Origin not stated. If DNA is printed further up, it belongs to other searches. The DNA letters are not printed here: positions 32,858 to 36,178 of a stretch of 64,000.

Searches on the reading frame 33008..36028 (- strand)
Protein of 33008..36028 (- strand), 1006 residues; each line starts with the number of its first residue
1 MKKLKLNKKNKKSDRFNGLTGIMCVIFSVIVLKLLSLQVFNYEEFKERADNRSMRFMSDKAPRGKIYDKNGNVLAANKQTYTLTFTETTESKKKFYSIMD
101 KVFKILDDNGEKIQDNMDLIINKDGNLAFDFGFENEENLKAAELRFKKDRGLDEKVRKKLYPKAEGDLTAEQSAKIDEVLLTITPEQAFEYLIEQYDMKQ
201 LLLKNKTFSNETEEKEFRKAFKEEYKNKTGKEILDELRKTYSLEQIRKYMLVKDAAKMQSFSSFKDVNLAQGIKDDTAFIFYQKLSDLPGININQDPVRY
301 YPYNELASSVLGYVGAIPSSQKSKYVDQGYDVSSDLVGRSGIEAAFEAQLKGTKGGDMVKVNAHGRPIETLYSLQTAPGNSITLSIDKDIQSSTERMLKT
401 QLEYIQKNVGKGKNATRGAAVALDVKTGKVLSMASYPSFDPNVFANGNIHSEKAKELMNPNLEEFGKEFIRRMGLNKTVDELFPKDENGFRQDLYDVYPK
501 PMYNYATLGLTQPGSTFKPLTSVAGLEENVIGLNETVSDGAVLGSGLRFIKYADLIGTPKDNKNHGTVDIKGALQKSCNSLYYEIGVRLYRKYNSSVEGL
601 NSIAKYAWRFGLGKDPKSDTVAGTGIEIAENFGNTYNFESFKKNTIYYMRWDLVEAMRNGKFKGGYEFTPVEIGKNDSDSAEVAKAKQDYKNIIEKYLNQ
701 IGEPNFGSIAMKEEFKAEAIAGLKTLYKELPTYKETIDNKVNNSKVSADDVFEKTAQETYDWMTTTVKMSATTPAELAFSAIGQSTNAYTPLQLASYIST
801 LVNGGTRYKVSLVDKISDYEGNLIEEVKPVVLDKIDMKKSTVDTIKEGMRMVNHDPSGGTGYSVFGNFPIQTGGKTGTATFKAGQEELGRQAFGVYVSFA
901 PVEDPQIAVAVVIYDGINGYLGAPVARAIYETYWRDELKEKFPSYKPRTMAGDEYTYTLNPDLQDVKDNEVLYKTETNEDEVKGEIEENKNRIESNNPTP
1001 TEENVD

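Call 71: search_protein_families(library=pfam, proteins=[window:33008-36028:-], max_evalue=0.00001)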
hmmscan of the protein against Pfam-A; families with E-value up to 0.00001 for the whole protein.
window:33008-36028:- (1006 aa): 2 families
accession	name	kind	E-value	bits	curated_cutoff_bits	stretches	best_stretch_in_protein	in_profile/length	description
PF03717.20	PBP_dimer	-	3.3e-47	161.7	24.4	1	59-371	2-179/180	Penicillin-binding Protein dimerisation domain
PF00905.27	Transpeptidase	-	3.6e-47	161.4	22.1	2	777-930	151-298/299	Penicillin binding protein transpeptidase domain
